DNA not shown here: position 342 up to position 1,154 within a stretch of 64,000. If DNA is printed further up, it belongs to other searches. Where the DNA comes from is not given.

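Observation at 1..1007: DUF5343-like ORF coupled to an Ymh/TIGR02391-like R-x4-H protein: candidate HEPN abortive-infection or toxin module on the element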

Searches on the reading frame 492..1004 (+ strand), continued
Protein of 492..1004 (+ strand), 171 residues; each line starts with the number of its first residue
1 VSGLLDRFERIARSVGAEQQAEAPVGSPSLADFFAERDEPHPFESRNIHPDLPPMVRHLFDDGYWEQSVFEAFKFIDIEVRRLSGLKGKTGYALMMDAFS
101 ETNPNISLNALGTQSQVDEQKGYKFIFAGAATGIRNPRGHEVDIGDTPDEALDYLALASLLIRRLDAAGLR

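Call 16: find_homologous_proteins(query=window:492-1004:+, max_evalue=0.001)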
Query window:492-1004:+ (171 aa): 975 proteins with E <= 0.001 among 1214 candidates; the best 120 are listed.
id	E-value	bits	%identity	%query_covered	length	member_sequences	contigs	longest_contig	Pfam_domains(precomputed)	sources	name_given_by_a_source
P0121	1.3e-108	378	100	100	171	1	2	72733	PF09509.16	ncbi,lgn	-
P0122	5.0e-88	311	84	100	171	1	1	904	PF09509.16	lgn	-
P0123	8.1e-80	284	75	100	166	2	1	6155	PF09509.16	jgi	jgi:uncharacterized protein (TIGR02391 family)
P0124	1.1e-79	284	77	100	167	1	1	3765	PF09509.16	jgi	jgi:uncharacterized protein (TIGR02391 family)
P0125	1.7e-79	283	75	100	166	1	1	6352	PF09509.16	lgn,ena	-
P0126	3.1e-79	283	78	100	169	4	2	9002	PF09509.16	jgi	jgi:uncharacterized protein (TIGR02391 family)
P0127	3.9e-79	282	74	100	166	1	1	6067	PF09509.16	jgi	-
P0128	4.0e-79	282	75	100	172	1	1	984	PF09509.16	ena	-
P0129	4.4e-78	279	77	100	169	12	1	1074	PF09509.16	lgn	-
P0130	4.4e-78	279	75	100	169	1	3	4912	PF09509.16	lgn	-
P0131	8.3e-78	278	77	100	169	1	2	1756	PF09509.16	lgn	-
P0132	1.0e-77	278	77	100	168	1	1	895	PF09509.16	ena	-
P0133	2.1e-77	277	74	100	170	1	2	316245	PF09509.16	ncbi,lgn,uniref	ncbi:TIGR02391 family protein [Nocardioides ochotonae]|uniref:TIGR02391 family protein n=1 Tax=Nocar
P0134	3.0e-77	276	75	100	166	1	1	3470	PF09509.16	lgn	-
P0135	3.0e-77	276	74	100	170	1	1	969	PF09509.16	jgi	jgi:uncharacterized protein (TIGR02391 family)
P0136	5.3e-77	275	75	100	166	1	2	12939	PF09509.16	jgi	-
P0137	5.4e-77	275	74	100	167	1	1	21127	PF09509.16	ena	-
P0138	5.8e-77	275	75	100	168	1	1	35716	PF09509.16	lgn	-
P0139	8.6e-77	275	75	100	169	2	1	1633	PF09509.16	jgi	jgi:uncharacterized protein (TIGR02391 family)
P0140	1.5e-76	274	74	100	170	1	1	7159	PF09509.16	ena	-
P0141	2.2e-76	273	75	100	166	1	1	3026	PF09509.16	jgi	jgi:uncharacterized protein (TIGR02391 family)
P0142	2.5e-76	273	74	100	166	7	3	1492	PF09509.16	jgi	jgi:uncharacterized protein (TIGR02391 family)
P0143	3.9e-76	273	72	100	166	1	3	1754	PF09509.16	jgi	jgi:uncharacterized protein (TIGR02391 family)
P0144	6.3e-76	272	73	100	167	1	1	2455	PF09509.16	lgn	-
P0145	8.0e-76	271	74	100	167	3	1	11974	PF09509.16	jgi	jgi:uncharacterized protein (TIGR02391 family)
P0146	1.5e-75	271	76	100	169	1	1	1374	PF09509.16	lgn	-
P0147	1.7e-75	270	76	100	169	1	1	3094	PF09509.16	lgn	-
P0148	2.0e-75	270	74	100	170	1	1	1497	PF09509.16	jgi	-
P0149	2.1e-75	270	73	100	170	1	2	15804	PF09509.16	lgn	-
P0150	2.1e-75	270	73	100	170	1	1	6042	PF09509.16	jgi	jgi:uncharacterized protein (TIGR02391 family)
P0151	2.8e-75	270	76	100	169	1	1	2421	PF09509.16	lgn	-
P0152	3.0e-75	270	73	100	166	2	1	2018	PF09509.16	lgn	-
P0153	4.0e-75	269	71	100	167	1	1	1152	PF09509.16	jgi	jgi:uncharacterized protein (TIGR02391 family)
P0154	4.9e-75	269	76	100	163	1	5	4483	PF09509.16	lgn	-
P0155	6.4e-75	269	71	100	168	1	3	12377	PF09509.16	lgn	-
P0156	7.1e-75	268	71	100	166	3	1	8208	PF09509.16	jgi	jgi:uncharacterized protein (TIGR02391 family)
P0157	9.3e-75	268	76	100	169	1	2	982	PF09509.16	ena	-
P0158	9.4e-75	268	71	100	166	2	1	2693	PF09509.16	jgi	-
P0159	9.5e-75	268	75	100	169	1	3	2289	PF09509.16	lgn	-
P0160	9.9e-75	268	72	98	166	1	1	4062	PF09509.16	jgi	jgi:uncharacterized protein (TIGR02391 family)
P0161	1.0e-74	268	74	100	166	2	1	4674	PF09509.16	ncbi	-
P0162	1.0e-74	268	74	100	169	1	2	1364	PF09509.16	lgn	-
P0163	1.1e-74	268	76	100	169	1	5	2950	PF09509.16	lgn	-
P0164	1.7e-74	267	75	98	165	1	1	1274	PF09509.16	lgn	-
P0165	1.7e-74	267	72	100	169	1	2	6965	PF09509.16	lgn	-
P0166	2.0e-74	267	70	100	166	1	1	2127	PF09509.16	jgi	jgi:uncharacterized protein (TIGR02391 family)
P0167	2.0e-74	267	74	100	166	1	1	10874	PF09509.16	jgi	jgi:uncharacterized protein (TIGR02391 family)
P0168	4.5e-74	266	71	100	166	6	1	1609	PF09509.16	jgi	jgi:uncharacterized protein (TIGR02391 family)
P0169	5.0e-74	266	73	100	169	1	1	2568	PF09509.16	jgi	jgi:uncharacterized protein (TIGR02391 family)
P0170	5.1e-74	266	72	100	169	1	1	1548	PF09509.16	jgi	jgi:uncharacterized protein (TIGR02391 family)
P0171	5.3e-74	266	72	100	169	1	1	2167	PF09509.16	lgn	-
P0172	5.6e-74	265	71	100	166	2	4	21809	PF09509.16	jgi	jgi:uncharacterized protein (TIGR02391 family)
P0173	6.0e-74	265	72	100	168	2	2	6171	PF09509.16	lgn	-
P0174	6.2e-74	265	70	100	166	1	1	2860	PF09509.16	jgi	jgi:uncharacterized protein (TIGR02391 family)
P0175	7.5e-74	265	68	100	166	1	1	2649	PF09509.16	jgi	jgi:uncharacterized protein (TIGR02391 family)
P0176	8.1e-74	265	72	100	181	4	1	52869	PF09509.16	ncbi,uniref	ncbi:TIGR02391 family protein [Nocardioides sp. NPDC057772]|uniref:TIGR02391 family protein n=1 Tax=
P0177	8.2e-74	265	71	100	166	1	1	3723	PF09509.16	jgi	jgi:uncharacterized protein (TIGR02391 family)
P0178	8.5e-74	265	74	98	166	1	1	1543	PF09509.16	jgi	jgi:uncharacterized protein (TIGR02391 family)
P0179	1.0e-73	265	73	100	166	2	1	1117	PF09509.16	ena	-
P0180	1.1e-73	265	72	100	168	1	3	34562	PF09509.16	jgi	-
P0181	1.3e-73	264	72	100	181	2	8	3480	PF09509.16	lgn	-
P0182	1.4e-73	264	72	100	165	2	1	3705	PF09509.16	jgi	-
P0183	1.7e-73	264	72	99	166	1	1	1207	PF09509.16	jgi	jgi:uncharacterized protein (TIGR02391 family)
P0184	2.0e-73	264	73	100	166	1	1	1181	PF09509.16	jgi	jgi:uncharacterized protein (TIGR02391 family)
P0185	2.4e-73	263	73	100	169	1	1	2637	PF09509.16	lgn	-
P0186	2.9e-73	263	72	100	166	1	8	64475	PF09509.16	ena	-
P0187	3.4e-73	263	73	100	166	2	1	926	PF09509.16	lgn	-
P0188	4.5e-73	263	71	100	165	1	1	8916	PF09509.16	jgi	jgi:uncharacterized protein (TIGR02391 family)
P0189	5.4e-73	262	71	98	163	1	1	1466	PF09509.16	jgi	jgi:uncharacterized protein (TIGR02391 family)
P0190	6.5e-73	262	71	100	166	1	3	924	PF09509.16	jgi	jgi:uncharacterized protein (TIGR02391 family)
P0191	7.5e-73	262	70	100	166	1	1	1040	PF09509.16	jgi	jgi:uncharacterized protein (TIGR02391 family)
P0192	7.8e-73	262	69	88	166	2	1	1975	PF09509.16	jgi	jgi:uncharacterized protein (TIGR02391 family)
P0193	8.2e-73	262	71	100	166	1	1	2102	PF09509.16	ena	-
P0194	8.5e-73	262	69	88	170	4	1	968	PF09509.16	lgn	-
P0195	8.6e-73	262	73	100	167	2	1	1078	PF09509.16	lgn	-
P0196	8.8e-73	262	71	98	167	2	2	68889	PF09509.16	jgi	-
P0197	1.0e-72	261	70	100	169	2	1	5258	PF09509.16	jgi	-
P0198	1.1e-72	261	73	100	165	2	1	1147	PF09509.16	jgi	jgi:uncharacterized protein (TIGR02391 family)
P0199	1.1e-72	261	70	100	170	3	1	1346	PF09509.16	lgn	-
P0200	1.2e-72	261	71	100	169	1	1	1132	PF09509.16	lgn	-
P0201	1.2e-72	261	73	100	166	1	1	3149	PF09509.16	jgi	jgi:uncharacterized protein (TIGR02391 family)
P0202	1.5e-72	261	71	100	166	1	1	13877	PF09509.16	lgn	-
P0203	1.5e-72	261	70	100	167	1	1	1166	PF09509.16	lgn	-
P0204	1.6e-72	261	69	100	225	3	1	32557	PF09509.16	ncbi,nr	ncbi:MAG TPA: TIGR02391 family protein [Dermatophilaceae bacterium]|nr:TIGR02391 family protein [Der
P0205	1.6e-72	261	73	100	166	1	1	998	PF09509.16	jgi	jgi:uncharacterized protein (TIGR02391 family)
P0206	1.8e-72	261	73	100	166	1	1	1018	PF09509.16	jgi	-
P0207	1.9e-72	260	72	100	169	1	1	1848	PF09509.16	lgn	-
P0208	3.0e-72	260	69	100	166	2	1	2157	PF09509.16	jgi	jgi:uncharacterized protein (TIGR02391 family)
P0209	3.3e-72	260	70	100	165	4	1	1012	PF09509.16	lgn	-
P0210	3.7e-72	260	70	100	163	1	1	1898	PF09509.16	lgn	-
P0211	3.9e-72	259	73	100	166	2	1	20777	PF09509.16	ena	-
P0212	4.9e-72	259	71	100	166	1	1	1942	PF09509.16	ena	-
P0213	5.2e-72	259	69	100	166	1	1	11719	PF09509.16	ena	-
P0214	6.9e-72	259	68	100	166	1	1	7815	PF09509.16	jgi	jgi:uncharacterized protein (TIGR02391 family)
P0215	1.2e-71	258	71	100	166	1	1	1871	PF09509.16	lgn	-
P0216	1.2e-71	258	69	100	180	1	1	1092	PF09509.16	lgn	-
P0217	1.5e-71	258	69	100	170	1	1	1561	PF09509.16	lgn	-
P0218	1.7e-71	257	72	100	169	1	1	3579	PF09509.16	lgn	-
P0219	2.1e-71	257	68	88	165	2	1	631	PF09509.16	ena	-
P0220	3.3e-71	256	70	100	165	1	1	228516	PF09509.16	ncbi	ncbi:TIGR02391 family protein [Kribbella sp. NPDC004138]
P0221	3.7e-71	256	71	100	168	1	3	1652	PF09509.16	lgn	-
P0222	4.2e-71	256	67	88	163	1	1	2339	PF09509.16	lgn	-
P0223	4.9e-71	256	70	100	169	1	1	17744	PF09509.16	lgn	-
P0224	5.2e-71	256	70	100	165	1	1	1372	PF09509.16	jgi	jgi:uncharacterized protein (TIGR02391 family)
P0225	9.9e-71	255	70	100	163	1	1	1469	PF09509.16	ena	-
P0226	1.0e-70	255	72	100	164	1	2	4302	PF09509.16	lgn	-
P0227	1.1e-70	255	72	100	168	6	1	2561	PF09509.16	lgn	-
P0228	1.2e-70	255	70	100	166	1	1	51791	PF09509.16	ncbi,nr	ncbi:MAG TPA: TIGR02391 family protein [Actinospica sp.]|nr:TIGR02391 family protein [Actinospica sp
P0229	1.4e-70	254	66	85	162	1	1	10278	PF09509.16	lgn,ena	-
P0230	1.7e-70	254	71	98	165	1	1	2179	PF09509.16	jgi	jgi:uncharacterized protein (TIGR02391 family)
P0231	1.8e-70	254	72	100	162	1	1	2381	PF09509.16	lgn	-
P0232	2.1e-70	254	68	88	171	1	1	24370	PF09509.16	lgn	-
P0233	2.8e-70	253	70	100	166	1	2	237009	PF09509.16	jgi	jgi:uncharacterized protein (TIGR02391 family)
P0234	2.9e-70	253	68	88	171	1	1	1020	PF09509.16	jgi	jgi:uncharacterized protein (TIGR02391 family)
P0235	3.3e-70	253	68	98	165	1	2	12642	PF09509.16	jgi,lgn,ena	-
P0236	3.7e-70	253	69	100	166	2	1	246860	PF09509.16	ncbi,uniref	ncbi:TIGR02391 family protein [Amycolatopsis sp. NPDC024027]|uniref:TIGR02391 family protein n=1 Tax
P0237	5.9e-70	252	70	100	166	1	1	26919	PF09509.16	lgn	-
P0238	6.3e-70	252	66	88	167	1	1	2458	PF09509.16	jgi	jgi:uncharacterized protein (TIGR02391 family)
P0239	6.8e-70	252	69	100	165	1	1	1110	PF09509.16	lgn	-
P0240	1.0e-69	252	71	100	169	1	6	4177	PF09509.16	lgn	-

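Call 18: find_related_loci(query=A1, collection=genome_contigs, flank=10000)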
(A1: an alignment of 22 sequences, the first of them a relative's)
Query A1 (226 aa) in genome_contigs; peptide patterns used: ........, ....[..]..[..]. (x = any residue, [..] = any of these).
46 stretches matched a pattern; 24 encode a relative of the query (tblastn E <= 1e-3); 24 distinct loci.
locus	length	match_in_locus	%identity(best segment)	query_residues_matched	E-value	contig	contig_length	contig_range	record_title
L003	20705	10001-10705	68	1-226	4e-96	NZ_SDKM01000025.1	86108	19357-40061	Nocardioides guangzhouensis strain 130 scaffold25, whole genome shotgun sequence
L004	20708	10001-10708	62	1-226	6e-90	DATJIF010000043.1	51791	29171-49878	MAG TPA_asm: Actinospica sp. isolate SMAG_U15531 k141_8730206, whole genome shotgun sequence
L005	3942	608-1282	63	1-225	2e-89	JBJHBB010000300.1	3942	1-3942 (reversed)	MAG: Rhodothermales bacterium isolate SF2967_J5348.semibin_refined.142_sub NODE_25395_length_3942_cov_1.215727, whole ge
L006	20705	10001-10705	60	1-226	2e-88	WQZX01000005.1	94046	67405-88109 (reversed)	MAG: Nocardioidaceae bacterium isolate Lab288P1bin133 Ga0131853_10000264, whole genome shotgun sequence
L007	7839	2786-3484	61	1-226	8e-88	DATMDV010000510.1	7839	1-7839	MAG TPA_asm: Ilumatobacteraceae bacterium isolate SMAG_U13417 k141_3066568, whole genome shotgun sequence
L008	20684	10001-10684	60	4-226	1e-86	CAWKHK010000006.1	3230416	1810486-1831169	MAG: uncultured Solirubrobacteraceae bacterium isolate MFD05705.bin.2.106 genome assembly, contig: contig_35887, whole g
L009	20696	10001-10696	62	1-226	5e-86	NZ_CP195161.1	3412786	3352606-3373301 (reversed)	Janibacter sp. GS2 chromosome, complete genome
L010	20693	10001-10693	58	1-226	3e-84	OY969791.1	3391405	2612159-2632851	MAG: uncultured Solirubrobacterales bacterium isolate MFD09495.bin.1.5 genome assembly, chromosome: 1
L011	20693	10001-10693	59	1-226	4e-84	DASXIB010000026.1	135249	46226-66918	MAG TPA_asm: Solirubrobacteraceae bacterium isolate SMAG_U5210 k141_584489, whole genome shotgun sequence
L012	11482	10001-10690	58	1-226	2e-80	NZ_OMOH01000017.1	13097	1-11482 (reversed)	Propionibacterium ruminifibrarum isolate propionibacterium_jv5, whole genome shotgun sequence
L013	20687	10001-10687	56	1-226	3e-79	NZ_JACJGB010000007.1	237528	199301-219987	Tessaracoccus sp. MC1679 Scaffold7_1, whole genome shotgun sequence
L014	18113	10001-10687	56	1-226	2e-79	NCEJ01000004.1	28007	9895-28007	MAG: Micrococcales bacterium 32-70-13 04302015_32_scaffold_490, whole genome shotgun sequence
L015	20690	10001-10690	56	1-226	3e-79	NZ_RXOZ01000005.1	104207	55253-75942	Georgenia sp. SYP-B2076 NODE_14, whole genome shotgun sequence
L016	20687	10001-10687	53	1-226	6e-77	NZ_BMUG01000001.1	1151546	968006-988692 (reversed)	Streptomyces microflavus strain JCM 4496 sequence01, whole genome shotgun sequence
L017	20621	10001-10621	58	4-205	6e-76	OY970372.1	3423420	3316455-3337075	MAG: uncultured Solirubrobacterales bacterium isolate MFD10113.bin.1.38 genome assembly, chromosome: 1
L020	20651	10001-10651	50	3-225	2e-67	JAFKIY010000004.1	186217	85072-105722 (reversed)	MAG: Micrococcales bacterium isolate SCN18_25_1_16_R5_B_65_20 SCN18_25_1_16_R5_B_scaffold_83, whole genome shotgun seque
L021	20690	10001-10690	46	1-225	2e-61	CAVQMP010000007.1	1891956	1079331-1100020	MAG: uncultured Solirubrobacterales bacterium isolate MFD00082.bin.1.24 genome assembly, contig: contig_914, whole genom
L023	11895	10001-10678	45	1-225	3e-55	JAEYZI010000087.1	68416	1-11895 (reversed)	MAG: Actinomycetes bacterium isolate OH_CBlB_86 k127_2616385, whole genome shotgun sequence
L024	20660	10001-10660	41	3-225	9e-51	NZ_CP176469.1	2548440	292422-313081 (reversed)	Litorimonas sp. RW-G-Af-16 chromosome, complete genome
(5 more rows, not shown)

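Call 21: find_encoding_contigs(protein=P0064, flank=10000, max_places=2)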
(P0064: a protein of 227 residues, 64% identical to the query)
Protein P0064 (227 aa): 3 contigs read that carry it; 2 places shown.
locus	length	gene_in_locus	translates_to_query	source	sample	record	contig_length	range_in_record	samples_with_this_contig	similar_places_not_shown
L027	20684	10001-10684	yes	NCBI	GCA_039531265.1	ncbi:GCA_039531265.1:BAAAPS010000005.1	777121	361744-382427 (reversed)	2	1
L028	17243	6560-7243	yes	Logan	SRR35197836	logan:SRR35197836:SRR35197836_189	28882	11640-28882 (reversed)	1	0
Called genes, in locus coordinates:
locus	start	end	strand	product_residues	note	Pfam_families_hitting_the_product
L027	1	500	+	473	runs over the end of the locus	PF01425:Amidase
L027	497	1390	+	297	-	PF00106:adh_short, PF08659:KR (weak), PF13561:adh_short_C2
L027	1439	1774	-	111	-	-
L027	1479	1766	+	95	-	-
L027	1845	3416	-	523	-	-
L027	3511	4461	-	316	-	PF02735:Ku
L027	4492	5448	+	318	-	PF01068:DNA_ligase_A_M, PF04679:DNA_ligase_A_C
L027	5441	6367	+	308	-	PF21686:LigD_Prim-Pol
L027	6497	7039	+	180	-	-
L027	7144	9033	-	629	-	-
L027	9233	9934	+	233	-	PF00437:T2SSE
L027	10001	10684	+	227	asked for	PF17278:DUF5343 (weak)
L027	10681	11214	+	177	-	PF09509:Hypoth_Ymh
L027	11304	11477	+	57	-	-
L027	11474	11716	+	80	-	-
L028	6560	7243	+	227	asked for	PF17278:DUF5343 (weak)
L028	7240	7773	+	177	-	PF09509:Hypoth_Ymh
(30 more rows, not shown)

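Call 22: find_encoding_contigs(protein=P0079, flank=10000, max_places=2)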
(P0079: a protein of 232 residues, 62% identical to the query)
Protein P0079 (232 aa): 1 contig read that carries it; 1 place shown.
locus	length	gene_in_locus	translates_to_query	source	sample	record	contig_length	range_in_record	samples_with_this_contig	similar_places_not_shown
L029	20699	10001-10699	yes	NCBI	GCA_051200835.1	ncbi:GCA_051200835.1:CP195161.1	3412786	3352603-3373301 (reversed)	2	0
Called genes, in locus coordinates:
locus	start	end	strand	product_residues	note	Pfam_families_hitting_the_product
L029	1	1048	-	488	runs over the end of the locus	PF27503:Rv3811_N, PF01510:Amidase_2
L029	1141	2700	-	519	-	PF00916:Sulfate_transp, PF01740:STAS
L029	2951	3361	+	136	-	PF13411:MerR_1, PF00376:MerR, PF09278:MerR-DNA-bind (weak)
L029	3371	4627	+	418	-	PF00999:Na_H_Exchanger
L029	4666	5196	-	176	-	PF04542:Sigma70_r2, PF08281:Sigma70_r4_2 (weak)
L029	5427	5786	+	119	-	-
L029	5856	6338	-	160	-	PF06897:DUF1269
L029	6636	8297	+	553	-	PF00916:Sulfate_transp, PF00860:Xan_ur_permease (weak), PF01740:STAS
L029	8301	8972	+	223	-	PF11139:SfLAP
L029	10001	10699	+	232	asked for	PF17278:DUF5343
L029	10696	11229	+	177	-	PF09509:Hypoth_Ymh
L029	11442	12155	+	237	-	PF10708:DUF2510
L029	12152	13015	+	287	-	PF13250:SNIPE, PF10544:T5orf172, PF13455:MUG113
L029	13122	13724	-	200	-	PF26887:Phage_T4_End_IV (weak)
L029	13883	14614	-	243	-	-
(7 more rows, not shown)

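Call 23: find_encoding_contigs(protein=P0104, flank=10000, max_places=2)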
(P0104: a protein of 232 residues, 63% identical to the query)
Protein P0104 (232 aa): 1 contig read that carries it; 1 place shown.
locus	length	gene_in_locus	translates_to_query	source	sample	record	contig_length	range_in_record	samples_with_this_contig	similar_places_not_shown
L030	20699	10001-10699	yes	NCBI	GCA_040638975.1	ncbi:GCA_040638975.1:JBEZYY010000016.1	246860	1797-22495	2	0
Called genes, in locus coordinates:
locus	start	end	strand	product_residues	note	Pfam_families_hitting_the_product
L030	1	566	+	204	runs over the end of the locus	PF00583:Acetyltransf_1 (weak), PF13508:Acetyltransf_7 (weak)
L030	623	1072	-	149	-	-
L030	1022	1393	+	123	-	PF01636:APH (weak)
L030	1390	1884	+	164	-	PF00293:NUDIX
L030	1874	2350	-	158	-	-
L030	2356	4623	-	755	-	PF01381:HTH_3, PF13560:HTH_31, PF13191:AAA_16 (weak), PF00515:TPR_1 (faint), PF07719:TPR_2 (faint), PF13181:TPR_8 (faint), PF13374:TPR_10 (faint), PF13424:TPR_12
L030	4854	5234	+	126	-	-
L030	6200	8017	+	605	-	PF00239:Resolvase, PF07508:Recombinase, PF13408:Zn_ribbon_recom (weak)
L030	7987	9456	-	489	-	-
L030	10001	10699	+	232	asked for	PF17278:DUF5343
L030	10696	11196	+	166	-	PF09509:Hypoth_Ymh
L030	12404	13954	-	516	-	-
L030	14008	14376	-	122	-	-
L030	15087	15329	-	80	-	-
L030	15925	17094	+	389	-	-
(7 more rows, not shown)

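Call 24: find_encoding_contigs(protein=P0031, flank=10000, max_places=2)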
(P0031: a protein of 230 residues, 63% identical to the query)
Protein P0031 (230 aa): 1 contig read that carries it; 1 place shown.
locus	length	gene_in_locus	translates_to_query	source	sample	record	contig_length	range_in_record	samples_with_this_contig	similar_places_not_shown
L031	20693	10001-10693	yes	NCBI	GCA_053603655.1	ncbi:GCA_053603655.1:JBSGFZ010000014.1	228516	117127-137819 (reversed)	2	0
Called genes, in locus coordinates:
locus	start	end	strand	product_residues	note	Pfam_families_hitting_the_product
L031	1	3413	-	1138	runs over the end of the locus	PF16889:Hepar_II_III_N, PF07940:Hepar_II_III_C, PF06439:3keto-disac_hyd (faint)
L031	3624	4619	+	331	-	PF00356:LacI, PF00532:Peripla_BP_1, PF13407:Peripla_BP_4 (faint), PF13377:Peripla_BP_3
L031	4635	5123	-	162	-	PF19851:DUF6326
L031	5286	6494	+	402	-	PF07730:HisKA_3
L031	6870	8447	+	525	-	PF08843:AbiEii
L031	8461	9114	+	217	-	-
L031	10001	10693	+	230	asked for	PF17278:DUF5343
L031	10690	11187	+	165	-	PF09509:Hypoth_Ymh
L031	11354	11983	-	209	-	PF18735:HEPN_RiboL-PSP (faint)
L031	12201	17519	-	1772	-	PF13020:NOV_C (weak)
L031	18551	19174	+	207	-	PF00929:RNase_T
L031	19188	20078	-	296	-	PF01636:APH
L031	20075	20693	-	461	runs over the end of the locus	PF13560:HTH_31 (weak), PF01381:HTH_3 (weak)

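Call 25: search_protein_families(library=padloc, proteins=[L001:9324-10001:+, L001:10746-10991:+, L001:10991-11806:+, L001:12170-12655:+, L001:13682-15985:+, L001:16946-17299:+, L001:17302-18102:-, L001:18168-19616:-, L001:8127-9287:+], max_evalue=0.01)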
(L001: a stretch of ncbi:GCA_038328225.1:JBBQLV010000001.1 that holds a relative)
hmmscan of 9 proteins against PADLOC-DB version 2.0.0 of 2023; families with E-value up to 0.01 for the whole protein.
L001:9324-10001:+ (226 aa): 2 families
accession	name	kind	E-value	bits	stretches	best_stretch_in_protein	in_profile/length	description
PDLC04589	PDC-M34A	-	1.1e-20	72.9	1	4-225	5-208/208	-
PDLC04588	PDC-M34A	-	2.2e-10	38.4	1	6-225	61-259/260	-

L001:10746-10991:+ (82 aa): 0 families

L001:10991-11806:+ (272 aa): 0 families

L001:12170-12655:+ (162 aa): 0 families

L001:13682-15985:+ (768 aa): 0 families

L001:16946-17299:+ (118 aa): 0 families

L001:17302-18102:- (267 aa): 0 families

L001:18168-19616:- (483 aa): 0 families

L001:8127-9287:+ (387 aa): 4 families
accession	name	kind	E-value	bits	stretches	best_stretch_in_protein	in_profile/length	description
PDLC04232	IetA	-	0.00011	19.7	1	210-237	110-137/330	-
PDLC02506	BrxL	-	0.00045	16.6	1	77-154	582-657/680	BrxL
PDLC04140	mad8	-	0.0083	13.7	0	200-236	6-47/314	mads_8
PDLC01993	RtcR--CARF_AAA_HTH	-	0.0093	12.4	0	211-237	199-225/523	-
